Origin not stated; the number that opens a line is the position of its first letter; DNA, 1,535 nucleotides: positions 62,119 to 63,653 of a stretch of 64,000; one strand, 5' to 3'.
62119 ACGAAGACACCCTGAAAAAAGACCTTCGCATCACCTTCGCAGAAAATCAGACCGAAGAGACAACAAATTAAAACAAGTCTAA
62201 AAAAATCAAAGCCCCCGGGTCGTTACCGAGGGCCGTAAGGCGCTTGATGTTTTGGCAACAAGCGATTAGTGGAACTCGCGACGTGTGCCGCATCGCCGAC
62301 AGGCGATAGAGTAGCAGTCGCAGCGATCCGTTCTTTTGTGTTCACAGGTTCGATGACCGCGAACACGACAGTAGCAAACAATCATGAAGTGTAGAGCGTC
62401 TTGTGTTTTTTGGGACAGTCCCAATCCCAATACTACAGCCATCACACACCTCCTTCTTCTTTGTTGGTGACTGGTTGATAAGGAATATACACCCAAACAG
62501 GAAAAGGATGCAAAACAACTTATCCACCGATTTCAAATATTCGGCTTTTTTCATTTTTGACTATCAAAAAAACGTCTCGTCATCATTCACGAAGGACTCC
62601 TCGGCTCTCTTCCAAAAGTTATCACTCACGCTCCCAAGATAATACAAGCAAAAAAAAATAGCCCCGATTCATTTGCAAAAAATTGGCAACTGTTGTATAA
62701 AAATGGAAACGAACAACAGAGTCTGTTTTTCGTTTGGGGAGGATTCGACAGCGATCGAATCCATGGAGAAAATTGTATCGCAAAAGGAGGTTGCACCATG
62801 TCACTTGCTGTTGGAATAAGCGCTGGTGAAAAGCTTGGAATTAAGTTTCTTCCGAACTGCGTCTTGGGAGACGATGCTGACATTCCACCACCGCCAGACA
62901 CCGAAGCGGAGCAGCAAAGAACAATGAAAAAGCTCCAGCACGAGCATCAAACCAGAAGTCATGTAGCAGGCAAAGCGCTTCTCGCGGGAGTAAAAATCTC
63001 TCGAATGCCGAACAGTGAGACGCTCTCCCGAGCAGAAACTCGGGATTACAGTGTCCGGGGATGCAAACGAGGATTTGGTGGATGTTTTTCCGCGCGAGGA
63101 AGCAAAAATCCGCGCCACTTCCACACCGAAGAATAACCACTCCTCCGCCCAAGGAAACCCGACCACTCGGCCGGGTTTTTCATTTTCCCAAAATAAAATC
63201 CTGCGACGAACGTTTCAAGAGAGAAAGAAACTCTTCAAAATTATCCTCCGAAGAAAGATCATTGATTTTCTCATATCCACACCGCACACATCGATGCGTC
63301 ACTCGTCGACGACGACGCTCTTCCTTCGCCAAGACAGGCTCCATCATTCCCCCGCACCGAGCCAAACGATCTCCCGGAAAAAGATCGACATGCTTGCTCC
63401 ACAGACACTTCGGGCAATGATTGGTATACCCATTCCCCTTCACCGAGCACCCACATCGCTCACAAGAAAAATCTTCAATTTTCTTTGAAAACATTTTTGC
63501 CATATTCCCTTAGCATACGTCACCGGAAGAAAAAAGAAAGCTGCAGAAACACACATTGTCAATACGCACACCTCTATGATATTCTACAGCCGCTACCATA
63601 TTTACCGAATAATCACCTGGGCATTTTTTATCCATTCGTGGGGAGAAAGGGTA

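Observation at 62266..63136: Divergent pair: strongly expressed 58-aa octa-cysteine peptide and a 112-aa protein, beside an RNHCP gene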

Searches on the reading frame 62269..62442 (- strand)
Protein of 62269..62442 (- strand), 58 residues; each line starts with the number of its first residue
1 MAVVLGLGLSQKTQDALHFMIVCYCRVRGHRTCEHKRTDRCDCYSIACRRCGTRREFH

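Call 4: search_protein_families(library=pfam, proteins=[window:62269-62442:-], max_evalue=1)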
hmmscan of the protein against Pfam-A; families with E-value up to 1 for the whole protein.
seq(58 aa): 0 families

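Call 9: find_homologous_proteins(query=window:62269-62442:-, max_evalue=10)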
Query seq(58 aa): no candidate shares three 5-residue words with the query. No homologue found.

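Call 22: find_related_loci(query=window:62269-62442:-, collection=metagenome_contigs, flank=6000)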
Query seq(58 aa) (58 aa) in metagenome_contigs; peptide patterns used: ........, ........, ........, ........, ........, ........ (x = any residue, [..] = any of these).
600 stretches matched a pattern, but none encodes a relative of the query by tblastn (E <= 1e-3).

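Call 23: find_related_loci(query=window:62269-62442:-, collection=viral_contigs, flank=5000)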
Query seq(58 aa) (58 aa) in viral_contigs; peptide patterns used: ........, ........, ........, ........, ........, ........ (x = any residue, [..] = any of these).
12 stretches matched a pattern, but none encodes a relative of the query by tblastn (E <= 1e-3).
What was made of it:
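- None was found in JGI metagenome contigs or IMG/VR (calls 22, 23).
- Tried and rejected: Back-translated pattern scans of JGI metagenome contigs and IMG/VR found nothing (calls 22, 23).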

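Call 30: search_protein_families(library=ncbifam, proteins=[window:62269-62442:-], max_evalue=10)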
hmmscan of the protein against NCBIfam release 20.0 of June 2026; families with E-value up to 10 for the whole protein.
seq(58 aa): 0 families
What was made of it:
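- On Prokaryotic metallothionein: No Pfam or NCBIfam hit (calls 4, 30).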

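Call 31: search_protein_families(library=phrogs, proteins=[window:62269-62442:-], max_evalue=10)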
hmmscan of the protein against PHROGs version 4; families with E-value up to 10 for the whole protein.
seq(58 aa): 0 families
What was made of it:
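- No RiPP or bacteriocin family hit in Pfam, NCBIfam or PHROGs (calls 4, 30, 31).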

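Call 32: search_solved_structures(query=window:62269-62442:-, max_evalue=10)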
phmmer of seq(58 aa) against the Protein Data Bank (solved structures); distinct sequences matched with E-value up to 10: 2.
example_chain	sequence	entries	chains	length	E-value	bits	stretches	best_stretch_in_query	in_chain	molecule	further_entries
2jop_A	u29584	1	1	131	0.13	16.1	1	8-48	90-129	T-cell surface glycoprotein CD5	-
2jp0_A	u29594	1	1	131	0.13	16.1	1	8-48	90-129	T-cell surface glycoprotein CD5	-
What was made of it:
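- On Small zinc-finger / zinc-ribbon micro-proteins (a functional kind, not a homologous family): No solved homologue was found (call 32).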

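Call 37: search_protein_representatives(protein=window:62269-62442:-)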
Query: 58 residues. Proteins with E-value up to 0.001 (for the whole library): 1; up to 1e-10: 0; up to 1e-30: 0. The best 1 are listed.
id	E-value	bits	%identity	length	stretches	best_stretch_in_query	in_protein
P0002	8.8e-05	38.6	21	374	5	13-55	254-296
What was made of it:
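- It is an orphan in all databases searched (calls 9, 22, 23, 37).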

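Call 52: predict_structure(protein=window:62269-62442:-)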
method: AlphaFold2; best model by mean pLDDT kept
length: 58 residues; sequences in the alignment: 1
mean_pLDDT: 52.0   pTM: 0.18
mean pLDDT of the five models: 52.0, 49.9, 46.3, 44.0, 42.7
residues with pLDDT >= 90: 0; 70-90: 0; 50-70: 42; < 50: 16
segments of 3 or more residues with pLDDT < 50: 1-3, 27-29, 56-58
pLDDT, mean of each block of 10 residues (from residue 1): 50 52 53 56 54 47
secondary structure, 60 per line:
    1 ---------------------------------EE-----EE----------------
elements in order:
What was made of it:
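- On Small zinc-finger / zinc-ribbon micro-proteins (a functional kind, not a homologous family): The AlphaFold2 single-sequence model is uninformative (pLDDT 52, pTM 0.18; call 52).
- The AlphaFold2 single-sequence model has low confidence (pLDDT 52; call 52).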

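Call 55: find_encoding_contigs(protein=P0004, flank=10000, max_places=6)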
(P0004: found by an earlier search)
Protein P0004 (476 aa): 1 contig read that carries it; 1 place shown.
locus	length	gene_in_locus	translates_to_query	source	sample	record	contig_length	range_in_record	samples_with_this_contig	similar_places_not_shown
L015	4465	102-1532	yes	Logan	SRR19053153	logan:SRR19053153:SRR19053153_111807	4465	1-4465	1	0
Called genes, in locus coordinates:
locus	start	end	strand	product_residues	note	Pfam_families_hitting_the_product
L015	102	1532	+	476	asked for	PF13196:DUF4012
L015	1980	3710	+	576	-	PF07973:tRNA_SAD (weak), PF00587:tRNA-synt_2b, PF03129:HGTP_anticodon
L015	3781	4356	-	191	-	-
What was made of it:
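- On RiPP / bacteriocin precursor: The L015 copy is flanked by DUF4012 and thrS (call 55).
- L015 has only DUF4012 and thrS next to its copy (call 55).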

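Call 91: list_cluster_members(proteins=[L015:1980-3710:+, L015:3781-4356:-, P0004])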
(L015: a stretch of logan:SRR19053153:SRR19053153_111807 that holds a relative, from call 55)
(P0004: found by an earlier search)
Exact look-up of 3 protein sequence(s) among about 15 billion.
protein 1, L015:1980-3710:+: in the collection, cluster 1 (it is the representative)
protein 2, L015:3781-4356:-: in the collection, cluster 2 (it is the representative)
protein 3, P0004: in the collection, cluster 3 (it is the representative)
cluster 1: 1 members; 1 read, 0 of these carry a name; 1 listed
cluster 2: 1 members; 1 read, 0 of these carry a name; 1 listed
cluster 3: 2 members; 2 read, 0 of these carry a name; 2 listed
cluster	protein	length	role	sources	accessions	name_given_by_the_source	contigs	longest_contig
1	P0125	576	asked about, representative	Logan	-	-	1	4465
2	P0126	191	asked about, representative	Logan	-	-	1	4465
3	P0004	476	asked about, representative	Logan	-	-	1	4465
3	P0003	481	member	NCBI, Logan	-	-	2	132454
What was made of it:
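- Tried and rejected: Cluster look-ups for more members of the L015 lineage returned singletons (call 91).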

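Call 93: search_protein_families(library=padloc, proteins=[window:62269-62442:-], max_evalue=1)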
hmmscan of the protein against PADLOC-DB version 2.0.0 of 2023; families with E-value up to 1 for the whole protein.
seq(58 aa): 0 families

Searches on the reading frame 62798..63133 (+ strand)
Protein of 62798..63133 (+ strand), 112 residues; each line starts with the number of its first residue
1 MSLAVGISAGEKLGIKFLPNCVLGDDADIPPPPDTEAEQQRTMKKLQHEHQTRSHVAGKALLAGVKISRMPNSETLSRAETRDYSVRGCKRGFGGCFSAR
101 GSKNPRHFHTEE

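Call 4: search_protein_families(library=pfam, proteins=[window:62798-63133:+], max_evalue=1)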
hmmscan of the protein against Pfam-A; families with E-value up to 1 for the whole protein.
seq(112 aa): 0 families

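Call 10: find_homologous_proteins(query=window:62798-63133:+, max_evalue=10)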
Query seq(112 aa) (112 aa): 1 proteins with E <= 10 among 6 candidates.
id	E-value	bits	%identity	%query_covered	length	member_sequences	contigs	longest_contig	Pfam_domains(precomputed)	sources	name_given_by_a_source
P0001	1.2e-69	249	100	100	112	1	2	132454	-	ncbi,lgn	-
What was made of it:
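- Tried and rejected: A word-indexed search of 5.8 billion proteins found nothing for pep58 and only itself for p112 (calls 9, 10).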

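Call 11: find_encoding_contigs(protein=P0001, flank=10000, max_places=6)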
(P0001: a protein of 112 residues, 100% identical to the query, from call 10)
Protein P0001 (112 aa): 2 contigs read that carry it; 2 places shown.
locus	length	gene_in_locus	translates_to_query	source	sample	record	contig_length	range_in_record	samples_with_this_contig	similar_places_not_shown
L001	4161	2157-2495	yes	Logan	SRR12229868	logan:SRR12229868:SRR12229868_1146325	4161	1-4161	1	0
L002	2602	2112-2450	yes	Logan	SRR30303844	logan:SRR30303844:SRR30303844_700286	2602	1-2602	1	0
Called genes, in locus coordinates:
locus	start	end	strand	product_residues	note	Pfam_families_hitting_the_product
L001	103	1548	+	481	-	PF13196:DUF4012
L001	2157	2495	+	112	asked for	-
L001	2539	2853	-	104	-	PF12647:RNHCP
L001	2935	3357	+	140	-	-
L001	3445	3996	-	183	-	-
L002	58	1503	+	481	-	PF13196:DUF4012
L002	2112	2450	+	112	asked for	-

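Call 30: search_protein_families(library=ncbifam, proteins=[window:62798-63133:+], max_evalue=10)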
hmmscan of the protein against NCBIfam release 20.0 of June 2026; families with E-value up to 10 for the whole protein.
seq(112 aa): 0 families

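Call 31: search_protein_families(library=phrogs, proteins=[window:62798-63133:+], max_evalue=10)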
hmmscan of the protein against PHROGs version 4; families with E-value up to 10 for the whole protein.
seq(112 aa): 0 families

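Call 38: predict_structure(protein=window:62798-63133:+)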
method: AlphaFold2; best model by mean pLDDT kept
length: 112 residues; sequences in the alignment: 1
mean_pLDDT: 47.7   pTM: 0.14
mean pLDDT of the five models: 47.7, 45.0, 41.1, 40.5, 34.9
residues with pLDDT >= 90: 0; 70-90: 0; 50-70: 40; < 50: 72
segments of 3 or more residues with pLDDT < 50: 1-6, 18-20, 22-26, 55-58, 64-68, 70-77, 79-110
pLDDT, mean of each block of 10 residues (from residue 1): 45 51 51 56 53 49 46 43 43 43 44 46
secondary structure, 60 per line:
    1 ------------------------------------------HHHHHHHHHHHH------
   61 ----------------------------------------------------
elements in order: H43-54
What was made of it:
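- Tried and rejected: AlphaFold2 single-sequence models of both proteins were too poor to use for fold search (calls 38, 52).
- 62798..63136 (+): p112 coding sequence: 112 aa, pI 9.2, predicted mostly disordered. AlphaFold2 pLDDT is 47.7 (call 38).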

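Call 93: search_protein_families(library=padloc, proteins=[window:62798-63133:+], max_evalue=1)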
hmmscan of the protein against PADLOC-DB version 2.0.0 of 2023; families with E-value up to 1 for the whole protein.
seq(112 aa): 0 families

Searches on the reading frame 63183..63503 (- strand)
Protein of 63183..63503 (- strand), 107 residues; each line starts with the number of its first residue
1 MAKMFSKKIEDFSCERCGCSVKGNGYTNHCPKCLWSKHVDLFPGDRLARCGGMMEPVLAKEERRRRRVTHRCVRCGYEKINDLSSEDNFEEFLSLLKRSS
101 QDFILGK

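Call 4: search_protein_families(library=pfam, proteins=[window:63183-63503:-], max_evalue=1)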
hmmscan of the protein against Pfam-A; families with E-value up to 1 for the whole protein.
seq(107 aa): 6 families
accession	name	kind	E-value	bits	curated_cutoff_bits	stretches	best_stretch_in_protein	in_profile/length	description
PF12647.12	RNHCP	-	1.5e-25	89.4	24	1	10-90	2-87/90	RNHCP domain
PF08209.17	Sgf11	-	0.00021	21.2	26.4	1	9-34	2-27/33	Sgf11 (transcriptional regulation protein)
PF02150.21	Zn_ribbon_RPB9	-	0.2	12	25.2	1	50-79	7-31/36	RNA polymerases M/15 Kd subunit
PF00809.28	Pterin_bind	-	0.22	11.6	25.5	1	67-104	84-121/244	Pterin binding enzyme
PF22912.2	zf-DPOE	-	0.54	10.9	21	0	10-33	3-24/58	Zinc finger domain of DNA polymerase-epsilon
PF03107.22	C1_2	-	0.59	10.9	26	1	7-38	13-44/48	C1 domain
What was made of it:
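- Checked: The neighbouring gene 63180..63503 (-) is an RNHCP-domain protein (PF12647, E 1.5e-25; call 4).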

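Call 30: search_protein_families(library=ncbifam, proteins=[window:63183-63503:-], max_evalue=10)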
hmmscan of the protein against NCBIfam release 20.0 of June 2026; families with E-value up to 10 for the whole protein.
seq(107 aa): 7 families
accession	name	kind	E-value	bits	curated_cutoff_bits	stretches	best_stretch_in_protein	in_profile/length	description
NF045767.1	RuberyRbr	equivalog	0.015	15.3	200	1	4-37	150-184/194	rubrerythrin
NF001605.0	PRK00398.1-2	equivalog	0.067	13.1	63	2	13-33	3-24/43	DNA-directed RNA polymerase subunit P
TIGR03676.1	aRF1_eRF1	equivalog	0.098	11.4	234.7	1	52-89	303-340/403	peptide chain release factor aRF-1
NF047723.1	TransFacS4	equivalog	0.72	10.4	120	1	19-50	52-83/90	transcription factor S4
NF008757.0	PRK11788.1-5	equivalog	1.4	8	363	1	6-33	348-373/388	lipopolysaccharide assembly protein LapB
NF008756.0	PRK11788.1-4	equivalog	1.8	7.5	474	1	62-79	347-364/389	lipopolysaccharide assembly protein LapB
NF045720.1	rubredox_RCKP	subfamily_domain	2.2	7.9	45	2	12-33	4-25/34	RCKP-type rubredoxin-like domain-containing protein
